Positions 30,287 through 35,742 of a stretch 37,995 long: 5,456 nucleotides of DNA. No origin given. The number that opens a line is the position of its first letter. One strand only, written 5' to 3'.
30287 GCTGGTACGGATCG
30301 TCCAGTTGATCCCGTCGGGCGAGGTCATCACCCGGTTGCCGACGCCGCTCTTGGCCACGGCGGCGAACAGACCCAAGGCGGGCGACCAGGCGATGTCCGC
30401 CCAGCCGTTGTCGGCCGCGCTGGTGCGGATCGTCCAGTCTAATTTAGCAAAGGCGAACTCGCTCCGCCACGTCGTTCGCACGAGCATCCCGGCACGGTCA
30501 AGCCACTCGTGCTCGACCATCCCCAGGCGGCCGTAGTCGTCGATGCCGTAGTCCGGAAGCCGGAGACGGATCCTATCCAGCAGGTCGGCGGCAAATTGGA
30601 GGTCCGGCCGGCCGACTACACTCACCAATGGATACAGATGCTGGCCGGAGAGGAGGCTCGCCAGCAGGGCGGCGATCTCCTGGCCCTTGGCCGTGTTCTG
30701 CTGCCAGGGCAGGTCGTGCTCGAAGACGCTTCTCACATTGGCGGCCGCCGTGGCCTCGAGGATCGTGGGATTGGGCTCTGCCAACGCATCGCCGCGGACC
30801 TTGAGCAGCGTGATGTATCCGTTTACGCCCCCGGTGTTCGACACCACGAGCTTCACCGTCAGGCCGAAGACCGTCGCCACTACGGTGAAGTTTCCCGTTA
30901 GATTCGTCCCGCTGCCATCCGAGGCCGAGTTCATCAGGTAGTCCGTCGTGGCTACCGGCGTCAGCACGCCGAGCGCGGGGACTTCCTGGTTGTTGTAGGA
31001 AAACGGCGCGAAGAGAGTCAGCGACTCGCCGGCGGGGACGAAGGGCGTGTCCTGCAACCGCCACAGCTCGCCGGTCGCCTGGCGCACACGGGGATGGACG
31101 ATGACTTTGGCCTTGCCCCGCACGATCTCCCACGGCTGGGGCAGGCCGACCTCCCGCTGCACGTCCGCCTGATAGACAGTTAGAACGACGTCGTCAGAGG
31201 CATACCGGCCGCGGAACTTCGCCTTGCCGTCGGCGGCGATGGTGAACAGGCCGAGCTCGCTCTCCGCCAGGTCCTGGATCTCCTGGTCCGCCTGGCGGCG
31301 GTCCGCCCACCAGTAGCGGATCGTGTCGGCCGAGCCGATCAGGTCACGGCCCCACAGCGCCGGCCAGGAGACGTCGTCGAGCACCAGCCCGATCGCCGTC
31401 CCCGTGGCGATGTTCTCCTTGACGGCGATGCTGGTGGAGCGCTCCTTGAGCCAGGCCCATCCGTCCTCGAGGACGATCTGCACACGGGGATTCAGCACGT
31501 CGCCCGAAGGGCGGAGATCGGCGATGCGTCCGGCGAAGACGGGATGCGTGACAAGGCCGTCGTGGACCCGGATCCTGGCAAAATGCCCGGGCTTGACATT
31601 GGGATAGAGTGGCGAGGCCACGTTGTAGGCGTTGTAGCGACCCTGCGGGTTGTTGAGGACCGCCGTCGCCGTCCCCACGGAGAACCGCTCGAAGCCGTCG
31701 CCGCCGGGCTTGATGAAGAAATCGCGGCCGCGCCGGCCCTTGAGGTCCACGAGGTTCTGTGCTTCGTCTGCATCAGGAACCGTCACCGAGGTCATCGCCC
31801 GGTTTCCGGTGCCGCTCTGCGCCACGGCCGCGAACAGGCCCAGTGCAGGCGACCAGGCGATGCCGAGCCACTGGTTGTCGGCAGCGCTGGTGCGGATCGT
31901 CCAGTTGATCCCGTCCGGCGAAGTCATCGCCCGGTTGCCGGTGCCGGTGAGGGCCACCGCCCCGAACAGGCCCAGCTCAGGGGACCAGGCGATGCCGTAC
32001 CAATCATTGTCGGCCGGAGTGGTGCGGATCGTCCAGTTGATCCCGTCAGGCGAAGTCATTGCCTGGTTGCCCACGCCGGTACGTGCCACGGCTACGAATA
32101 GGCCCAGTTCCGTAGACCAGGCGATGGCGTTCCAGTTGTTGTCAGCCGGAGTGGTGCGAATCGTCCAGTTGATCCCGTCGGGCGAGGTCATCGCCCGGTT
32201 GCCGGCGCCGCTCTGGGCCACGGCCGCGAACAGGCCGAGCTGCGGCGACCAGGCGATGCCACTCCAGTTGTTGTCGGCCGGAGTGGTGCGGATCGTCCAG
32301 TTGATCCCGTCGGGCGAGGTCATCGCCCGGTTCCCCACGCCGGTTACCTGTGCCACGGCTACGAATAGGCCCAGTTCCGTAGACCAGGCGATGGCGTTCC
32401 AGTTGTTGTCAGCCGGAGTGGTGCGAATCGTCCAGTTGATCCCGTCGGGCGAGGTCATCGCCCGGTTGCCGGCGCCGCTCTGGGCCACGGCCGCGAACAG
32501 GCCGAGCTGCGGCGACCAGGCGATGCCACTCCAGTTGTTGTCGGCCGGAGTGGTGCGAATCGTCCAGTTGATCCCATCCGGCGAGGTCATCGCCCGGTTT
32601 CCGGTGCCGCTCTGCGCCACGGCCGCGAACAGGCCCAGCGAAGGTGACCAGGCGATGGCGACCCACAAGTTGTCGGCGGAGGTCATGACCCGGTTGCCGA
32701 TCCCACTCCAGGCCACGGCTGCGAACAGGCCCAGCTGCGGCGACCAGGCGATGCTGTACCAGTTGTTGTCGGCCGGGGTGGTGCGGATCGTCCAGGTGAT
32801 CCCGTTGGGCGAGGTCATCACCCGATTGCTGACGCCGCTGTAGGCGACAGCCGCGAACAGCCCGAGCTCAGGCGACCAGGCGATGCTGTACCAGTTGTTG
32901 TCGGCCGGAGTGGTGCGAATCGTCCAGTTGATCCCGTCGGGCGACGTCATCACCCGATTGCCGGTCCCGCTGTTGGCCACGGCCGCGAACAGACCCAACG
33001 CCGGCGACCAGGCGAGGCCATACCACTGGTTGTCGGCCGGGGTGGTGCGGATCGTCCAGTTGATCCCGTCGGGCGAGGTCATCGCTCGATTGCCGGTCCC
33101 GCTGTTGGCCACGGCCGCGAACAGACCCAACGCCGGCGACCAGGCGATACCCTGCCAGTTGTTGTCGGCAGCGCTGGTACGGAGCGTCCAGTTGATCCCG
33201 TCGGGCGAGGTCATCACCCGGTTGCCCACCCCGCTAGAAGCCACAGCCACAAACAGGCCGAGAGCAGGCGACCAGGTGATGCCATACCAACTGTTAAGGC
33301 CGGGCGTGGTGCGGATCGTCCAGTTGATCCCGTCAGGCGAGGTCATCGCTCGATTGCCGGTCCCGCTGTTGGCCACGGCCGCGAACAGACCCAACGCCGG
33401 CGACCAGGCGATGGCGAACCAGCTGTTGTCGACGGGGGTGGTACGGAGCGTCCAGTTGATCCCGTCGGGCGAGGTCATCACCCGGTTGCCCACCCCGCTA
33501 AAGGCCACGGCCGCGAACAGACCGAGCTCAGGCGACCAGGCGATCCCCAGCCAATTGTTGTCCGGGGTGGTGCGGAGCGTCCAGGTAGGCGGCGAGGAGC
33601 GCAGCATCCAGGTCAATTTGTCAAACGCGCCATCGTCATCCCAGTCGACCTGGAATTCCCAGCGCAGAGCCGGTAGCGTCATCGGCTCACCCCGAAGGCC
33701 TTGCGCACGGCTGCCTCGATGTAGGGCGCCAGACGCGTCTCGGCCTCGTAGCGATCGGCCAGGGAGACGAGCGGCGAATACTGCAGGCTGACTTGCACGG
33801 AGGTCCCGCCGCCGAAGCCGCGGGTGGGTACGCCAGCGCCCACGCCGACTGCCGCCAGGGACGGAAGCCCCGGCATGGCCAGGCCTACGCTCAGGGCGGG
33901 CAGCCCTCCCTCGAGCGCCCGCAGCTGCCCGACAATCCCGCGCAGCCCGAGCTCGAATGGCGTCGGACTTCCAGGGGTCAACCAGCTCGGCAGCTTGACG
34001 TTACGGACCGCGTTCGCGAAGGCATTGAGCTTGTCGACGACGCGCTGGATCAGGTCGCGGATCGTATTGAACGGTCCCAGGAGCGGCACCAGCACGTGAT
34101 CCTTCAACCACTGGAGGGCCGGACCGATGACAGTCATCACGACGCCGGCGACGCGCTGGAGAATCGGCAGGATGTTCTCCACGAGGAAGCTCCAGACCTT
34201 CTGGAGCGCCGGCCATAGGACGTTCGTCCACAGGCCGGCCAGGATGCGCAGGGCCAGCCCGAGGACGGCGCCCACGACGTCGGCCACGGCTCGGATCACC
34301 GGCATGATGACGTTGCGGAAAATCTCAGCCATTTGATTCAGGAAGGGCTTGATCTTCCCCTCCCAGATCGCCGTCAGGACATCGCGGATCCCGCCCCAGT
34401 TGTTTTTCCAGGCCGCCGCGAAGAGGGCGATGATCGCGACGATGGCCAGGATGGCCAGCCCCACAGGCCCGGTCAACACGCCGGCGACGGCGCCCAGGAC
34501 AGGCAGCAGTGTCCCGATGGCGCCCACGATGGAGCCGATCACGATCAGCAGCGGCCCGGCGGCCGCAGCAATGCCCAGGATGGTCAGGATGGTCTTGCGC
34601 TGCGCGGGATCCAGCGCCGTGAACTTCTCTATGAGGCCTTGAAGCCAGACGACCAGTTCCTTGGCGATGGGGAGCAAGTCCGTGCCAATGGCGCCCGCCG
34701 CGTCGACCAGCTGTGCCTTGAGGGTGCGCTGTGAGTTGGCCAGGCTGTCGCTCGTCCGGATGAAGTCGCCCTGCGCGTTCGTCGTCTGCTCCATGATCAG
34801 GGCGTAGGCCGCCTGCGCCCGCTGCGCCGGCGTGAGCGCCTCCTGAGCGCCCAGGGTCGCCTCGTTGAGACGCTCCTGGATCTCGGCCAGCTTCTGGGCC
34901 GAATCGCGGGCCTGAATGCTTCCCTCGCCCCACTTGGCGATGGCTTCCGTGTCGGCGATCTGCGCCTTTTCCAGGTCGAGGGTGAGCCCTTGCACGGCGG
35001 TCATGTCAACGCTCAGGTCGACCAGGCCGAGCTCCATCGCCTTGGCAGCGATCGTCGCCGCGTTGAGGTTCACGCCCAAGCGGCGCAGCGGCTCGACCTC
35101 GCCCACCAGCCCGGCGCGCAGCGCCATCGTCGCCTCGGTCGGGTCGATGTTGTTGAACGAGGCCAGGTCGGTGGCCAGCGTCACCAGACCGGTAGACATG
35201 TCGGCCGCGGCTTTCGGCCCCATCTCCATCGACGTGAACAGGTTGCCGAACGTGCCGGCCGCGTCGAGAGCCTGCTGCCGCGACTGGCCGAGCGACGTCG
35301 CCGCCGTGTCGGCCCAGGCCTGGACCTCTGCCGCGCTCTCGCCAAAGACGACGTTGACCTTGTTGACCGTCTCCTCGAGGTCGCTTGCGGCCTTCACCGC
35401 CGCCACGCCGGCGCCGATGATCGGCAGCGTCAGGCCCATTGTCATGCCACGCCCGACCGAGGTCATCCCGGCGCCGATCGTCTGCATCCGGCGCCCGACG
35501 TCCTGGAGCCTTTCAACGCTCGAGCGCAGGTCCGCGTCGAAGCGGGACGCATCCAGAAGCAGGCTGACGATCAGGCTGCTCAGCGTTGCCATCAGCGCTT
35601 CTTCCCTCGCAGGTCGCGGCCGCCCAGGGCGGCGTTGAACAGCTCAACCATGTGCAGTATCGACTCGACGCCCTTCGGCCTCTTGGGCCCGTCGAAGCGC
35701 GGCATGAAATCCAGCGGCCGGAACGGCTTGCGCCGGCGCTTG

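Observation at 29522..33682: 'Evolved' Dit-like protein with 14 repeat units inserted in an N-terminal loop and 7 more at the C-terminus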

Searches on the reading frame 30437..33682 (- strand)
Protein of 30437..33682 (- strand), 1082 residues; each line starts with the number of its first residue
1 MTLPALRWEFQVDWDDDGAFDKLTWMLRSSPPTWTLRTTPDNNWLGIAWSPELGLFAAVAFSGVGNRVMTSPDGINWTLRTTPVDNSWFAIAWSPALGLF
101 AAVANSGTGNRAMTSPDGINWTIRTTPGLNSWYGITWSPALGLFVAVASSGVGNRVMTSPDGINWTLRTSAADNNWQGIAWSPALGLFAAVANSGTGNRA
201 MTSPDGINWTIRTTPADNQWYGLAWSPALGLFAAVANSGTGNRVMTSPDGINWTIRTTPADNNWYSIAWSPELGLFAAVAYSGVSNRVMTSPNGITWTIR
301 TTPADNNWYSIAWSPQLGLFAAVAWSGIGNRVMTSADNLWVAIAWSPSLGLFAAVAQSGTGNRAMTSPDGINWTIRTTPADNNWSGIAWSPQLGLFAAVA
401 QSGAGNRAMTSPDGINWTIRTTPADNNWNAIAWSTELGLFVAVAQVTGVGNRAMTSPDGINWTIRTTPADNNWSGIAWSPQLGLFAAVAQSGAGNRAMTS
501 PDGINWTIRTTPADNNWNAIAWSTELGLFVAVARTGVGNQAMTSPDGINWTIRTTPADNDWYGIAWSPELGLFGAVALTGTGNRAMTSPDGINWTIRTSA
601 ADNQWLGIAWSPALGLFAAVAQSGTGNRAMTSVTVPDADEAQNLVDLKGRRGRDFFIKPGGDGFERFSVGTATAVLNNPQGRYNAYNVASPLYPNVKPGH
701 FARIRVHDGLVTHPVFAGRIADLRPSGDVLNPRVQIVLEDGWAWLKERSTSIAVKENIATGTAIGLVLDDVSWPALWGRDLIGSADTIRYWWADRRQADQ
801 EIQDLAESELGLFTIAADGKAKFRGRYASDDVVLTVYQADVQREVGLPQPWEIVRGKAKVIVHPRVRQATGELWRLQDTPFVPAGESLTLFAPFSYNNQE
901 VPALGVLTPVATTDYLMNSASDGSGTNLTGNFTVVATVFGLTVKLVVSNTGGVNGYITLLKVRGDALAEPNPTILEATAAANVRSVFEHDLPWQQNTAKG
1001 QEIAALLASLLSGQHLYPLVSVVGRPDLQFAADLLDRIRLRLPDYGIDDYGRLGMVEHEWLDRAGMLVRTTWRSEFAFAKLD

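Call 59: predict_structure(alignment_id=A3)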
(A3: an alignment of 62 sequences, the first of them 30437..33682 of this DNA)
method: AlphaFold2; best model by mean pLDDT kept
length: 1082 residues; sequences in the alignment: 62
mean_pLDDT: 71.9   pTM: 0.61
mean pLDDT of the five models: 71.9, 71.0, 69.9, 66.5, 61.4
residues with pLDDT >= 90: 400; 70-90: 131; 50-70: 353; < 50: 198
segments of 3 or more residues with pLDDT < 50: 26-42, 72-74, 127-129, 172-174, 213-218, 258-261, 283-285, 301-305, 325-340, 364-371, 377-381, 411-415, 421-425, 456-460, 466-471, 493-495, 497-504, 510-515, 541-543, 554-558, 580-583, 585-592, 599-603, 623-636
pLDDT, mean of each block of 10 residues (from residue 1): 75 89 50 42 59 64 57 55 58 68 65 54 53 67 66 54 55 58 68 55 50 48 67 64 54 51 64 66 51 51 51 61 47 37 59 61 48 48 63 65 52 49 51 64 58 49 48 63 65 49 48 52 65 56 49 49 63 61 48 49 55 57 46 49 92 94 95 96 91 91 94 97 95 97 98 96 98 96 89 96 95 97 88 95 92 93 97 97 98 96 95 96 96 95 97 97 96 94 88 95 93 92 95 95 94 97 95 84 46
secondary structure, 60 per line:
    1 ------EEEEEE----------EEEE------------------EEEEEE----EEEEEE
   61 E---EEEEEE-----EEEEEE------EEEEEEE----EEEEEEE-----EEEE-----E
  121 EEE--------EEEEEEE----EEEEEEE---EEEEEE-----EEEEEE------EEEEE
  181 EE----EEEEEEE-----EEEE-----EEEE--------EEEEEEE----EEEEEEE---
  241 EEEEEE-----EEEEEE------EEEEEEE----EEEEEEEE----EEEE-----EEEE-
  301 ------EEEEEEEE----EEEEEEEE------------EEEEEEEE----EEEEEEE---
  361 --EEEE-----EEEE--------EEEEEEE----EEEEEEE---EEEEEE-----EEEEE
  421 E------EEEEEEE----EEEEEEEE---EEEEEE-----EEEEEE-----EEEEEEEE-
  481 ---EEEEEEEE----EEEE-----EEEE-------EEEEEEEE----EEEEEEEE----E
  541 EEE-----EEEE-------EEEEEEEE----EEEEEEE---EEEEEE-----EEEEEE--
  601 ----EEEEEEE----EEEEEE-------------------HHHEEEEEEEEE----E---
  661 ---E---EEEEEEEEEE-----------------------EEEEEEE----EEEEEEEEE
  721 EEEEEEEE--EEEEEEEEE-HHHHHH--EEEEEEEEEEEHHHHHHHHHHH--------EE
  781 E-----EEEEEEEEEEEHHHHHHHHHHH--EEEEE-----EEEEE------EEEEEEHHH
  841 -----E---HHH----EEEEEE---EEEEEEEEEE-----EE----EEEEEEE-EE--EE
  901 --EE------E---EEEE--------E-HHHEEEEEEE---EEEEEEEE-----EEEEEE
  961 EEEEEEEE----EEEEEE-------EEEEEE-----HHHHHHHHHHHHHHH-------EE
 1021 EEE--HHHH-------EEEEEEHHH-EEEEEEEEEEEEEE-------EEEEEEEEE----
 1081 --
elements in order (helices of 4 or more, strands of 3 or more residues): E7-12 E23-26 E45-50 E55-61 E65-70 E76-81 E88-94 E99-105 E111-114 E120-123 E132-138 E143-149 E153-158 E164-169 E176-182 E187-193 E199-202 E208-211 E220-226 E231-237 E241-246 E252-257 E264-270 E275-282 E287-290 E296-299 E307-314 E319-326 E339-346 E351-357 E363-366 E372-375 E384-390 E395-401 E405-410 E416-421 E428-434 E439-446 E450-455 E461-466 E472-479 E484-491 E496-499 E505-508 E516-523 E528-535 E540-543 E549-552 E560-567 E572-578 E582-587 E593-598 E605-611 E616-621 E644-652 E668-677 E701-707 E712-728 E731-739 H741-746 E749-759 H760-770 E779-781 E787-797 H798-808 E811-815 E821-825 E832-837 E857-862 E866-875 E887-893 E915-918 E932-938 E942-949 E955-968 E973-978 E986-991 H997-1011 E1019-1023 H1026-1029 E1037-1042 E1047-1060 E1068-1076

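Call 61: fold_search(model_id=the predicted structure, library=pdb)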
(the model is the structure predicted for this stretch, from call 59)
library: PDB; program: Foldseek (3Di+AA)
matches with E <= 10: 712; with E <= 0.001: 46
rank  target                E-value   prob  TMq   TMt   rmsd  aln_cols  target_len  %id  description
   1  3d37_A                7.1e-10  1.00  0.24  0.70   4.7       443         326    9  The crystal structure of the tail protein from Neisseria meningitidis MC58 (released 2008-07-08)
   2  3cdd_D                1.9e-09  1.00  0.24  0.70  10.8       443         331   10  Crystal structure of prophage MuSo2, 43 kDa tail protein from Shewanella oneidensis (released 2008-03-11)
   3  9gtr_q                2.1e-09  1.00  0.24  0.38   7.5       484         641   11  Cryo-EM structure of a contractile injection system in Streptomyces coelicolor, the baseplate complex in extended stat (released 2025-06-18)
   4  3cdd_C                3.0e-09  1.00  0.23  0.68   9.2       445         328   10  Crystal structure of prophage MuSo2, 43 kDa tail protein from Shewanella oneidensis (released 2008-03-11)
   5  9ki1_G                3.3e-09  1.00  0.24  0.65   8.7       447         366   10  Baseplate structure of Escherichia phage Mu (released 2025-02-12)
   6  7aef_q                8.5e-09  1.00  0.24  0.42   6.2       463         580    8  Cryo-EM structure of an extracellular contractile injection system in marine bacterium Algoriphagus machipongonensis,  (released 2022-02-23)
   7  3cdd_B                8.5e-09  1.00  0.22  0.65   9.7       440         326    9  Crystal structure of prophage MuSo2, 43 kDa tail protein from Shewanella oneidensis (released 2008-03-11)
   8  7b5h_AJ               1.1e-08  1.00  0.24  0.41   6.9       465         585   10  Cryo-EM structure of the contractile injection system base plate from Anabaena PCC7120 (released 2022-02-23)
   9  3cdd_E                1.1e-08  1.00  0.23  0.65   7.6       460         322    9  Crystal structure of prophage MuSo2, 43 kDa tail protein from Shewanella oneidensis (released 2008-03-11)
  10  3cdd_F                1.2e-08  1.00  0.22  0.65   9.2       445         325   10  Crystal structure of prophage MuSo2, 43 kDa tail protein from Shewanella oneidensis (released 2008-03-11)
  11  3cdd_A                1.4e-08  1.00  0.23  0.66   8.2       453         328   10  Crystal structure of prophage MuSo2, 43 kDa tail protein from Shewanella oneidensis (released 2008-03-11)
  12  6j0m_A                1.7e-08  1.00  0.23  0.44  14.2       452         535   10  Cryo-EM Structure of an Extracellular Contractile Injection System, PVC baseplate in extended state (reconstructed wit (released 2019-04-10)
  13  8fqc_C1               2.3e-08  1.00  0.23  0.66   7.4       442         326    8  Structure of baseplate with receptor binding complex of Agrobacterium phage Milano (released 2024-01-31)
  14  9h4p_BD               2.4e-08  1.00  0.22  0.24  13.6       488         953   11  Tail of full Haloferax tailed virus 1 (released 2025-08-27)
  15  1wru                  2.8e-08  1.00  0.23  0.68   6.4       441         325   10  Structure of central hub elucidated by X-ray analysis of gene product 44; baseplate component of bacteriophage Mu (released 2005-09-20)
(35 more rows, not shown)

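Call 81: search_protein_representatives(protein=window:30437-33682:-)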
Query: 1082 residues. Proteins with E-value up to 0.001 (for the whole library): 18318; up to 1e-10: 12218; up to 1e-30: 4744. The best 150 are listed.
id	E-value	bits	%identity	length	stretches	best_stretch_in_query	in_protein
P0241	0.0e+00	2758.8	46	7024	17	40-336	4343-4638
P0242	0.0e+00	2034.1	47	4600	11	44-632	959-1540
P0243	0.0e+00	1695.5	61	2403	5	31-337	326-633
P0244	0.0e+00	1543.2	52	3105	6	43-513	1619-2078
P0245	0.0e+00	1321.1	45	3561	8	47-597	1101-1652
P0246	0.0e+00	1306.4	48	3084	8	179-633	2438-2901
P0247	0.0e+00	1165.4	50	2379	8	35-511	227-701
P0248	0.0e+00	1160.1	44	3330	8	49-596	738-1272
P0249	0.0e+00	1133.5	50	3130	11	32-335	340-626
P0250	0.0e+00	1060.3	47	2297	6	42-539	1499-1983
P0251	0.0e+00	1054.6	53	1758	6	42-325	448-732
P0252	0.0e+00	1052.0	48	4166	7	200-580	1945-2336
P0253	0.0e+00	1036.3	40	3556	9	48-598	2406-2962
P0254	0.0e+00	1034.7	58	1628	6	33-336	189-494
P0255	0.0e+00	1011.9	46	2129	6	47-595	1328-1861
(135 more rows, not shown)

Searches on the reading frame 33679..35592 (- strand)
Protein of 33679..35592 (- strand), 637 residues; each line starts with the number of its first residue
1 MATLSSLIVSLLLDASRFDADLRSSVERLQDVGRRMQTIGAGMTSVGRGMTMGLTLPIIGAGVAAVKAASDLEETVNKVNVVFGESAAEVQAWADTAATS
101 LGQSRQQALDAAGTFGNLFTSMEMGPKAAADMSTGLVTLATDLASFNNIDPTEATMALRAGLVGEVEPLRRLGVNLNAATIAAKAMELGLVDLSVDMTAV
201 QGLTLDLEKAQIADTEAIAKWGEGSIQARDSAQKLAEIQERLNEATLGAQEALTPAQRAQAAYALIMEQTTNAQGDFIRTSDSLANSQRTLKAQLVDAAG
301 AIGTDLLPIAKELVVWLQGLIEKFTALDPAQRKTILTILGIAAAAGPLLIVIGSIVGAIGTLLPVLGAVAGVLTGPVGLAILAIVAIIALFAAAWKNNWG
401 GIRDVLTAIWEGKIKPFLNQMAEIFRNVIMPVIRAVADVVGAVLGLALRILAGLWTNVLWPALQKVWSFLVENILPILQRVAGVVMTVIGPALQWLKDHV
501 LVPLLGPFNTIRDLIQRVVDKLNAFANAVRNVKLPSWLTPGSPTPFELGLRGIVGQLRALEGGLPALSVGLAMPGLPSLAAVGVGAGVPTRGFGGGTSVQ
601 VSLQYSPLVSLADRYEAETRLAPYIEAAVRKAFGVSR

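Call 6: search_protein_families(library=pfam, max_evalue=0.1, proteins=[window:33679-35592:-])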
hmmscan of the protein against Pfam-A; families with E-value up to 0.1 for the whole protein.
window:33679-35592:- (637 aa): 0 families

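Call 7: search_protein_families(library=phrogs, max_evalue=0.1, proteins=[window:33679-35592:-])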
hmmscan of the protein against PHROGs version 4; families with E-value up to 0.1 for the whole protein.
window:33679-35592:- (637 aa): 27 families (the best 25 are shown)
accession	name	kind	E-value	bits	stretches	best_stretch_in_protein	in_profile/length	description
phrog_1533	-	tail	1.3e-31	110.1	2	267-398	508-672/1688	tail length tape measure protein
phrog_991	-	tail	6.9e-30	104.4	1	22-489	255-793/1966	tail length tape measure protein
phrog_1272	-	tail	3.9e-29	102.1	2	281-530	529-846/1606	tail length tape measure protein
phrog_58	-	tail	1.8e-28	100.5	1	29-525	291-815/1544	tail length tape measure protein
phrog_1535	-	tail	1.4e-23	84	3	67-190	209-319/1152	tail length tape measure protein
phrog_1293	-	tail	5.7e-23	81.7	2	282-373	461-552/1424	tail length tape measure protein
phrog_4704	-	tail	1.2e-20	74.8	2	22-93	172-243/625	tail length tape measure protein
phrog_3981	-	tail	8.2e-20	72.4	1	28-565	21-468/584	tail length tape measure protein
phrog_8462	-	tail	4.2e-19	69.7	2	225-484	146-405/672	tail length tape measure protein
phrog_167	-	tail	2e-18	66.6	1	19-518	242-671/1555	tail length tape measure protein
phrog_28918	-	unknown function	1.4e-17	63.7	2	251-346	164-259/1445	-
phrog_5218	-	unknown function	1.3e-13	51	2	96-394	373-659/1599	-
phrog_7025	-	tail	1.3e-12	46.6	1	68-387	848-1106/2880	tail length tape measure protein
phrog_971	-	lysis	1.1e-11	45.2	1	286-528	416-644/1338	endolysin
phrog_10030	-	tail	4.3e-10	38.5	2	29-122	141-234/2105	tail length tape measure protein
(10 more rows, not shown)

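Call 35: find_encoding_contigs(protein=window:33679-35592:-, flank=10000, max_places=4)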
Protein window:33679-35592:- (637 aa): 1 contig read that carries it; 1 place shown.
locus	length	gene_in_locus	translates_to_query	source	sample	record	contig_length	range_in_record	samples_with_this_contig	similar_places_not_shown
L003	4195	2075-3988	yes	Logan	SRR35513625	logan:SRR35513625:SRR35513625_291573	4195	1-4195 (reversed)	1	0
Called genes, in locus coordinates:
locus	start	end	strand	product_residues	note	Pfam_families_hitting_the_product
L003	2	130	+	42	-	?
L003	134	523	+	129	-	-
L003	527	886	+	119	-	-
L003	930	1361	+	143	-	PF06199:Phage_tail_2 (weak), PF16461:Phage_TTP_12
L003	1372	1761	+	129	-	PF06222:Phage_TAC_1 (weak)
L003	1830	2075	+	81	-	PF06223:Phage_tail_T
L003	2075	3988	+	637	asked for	-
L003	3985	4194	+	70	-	?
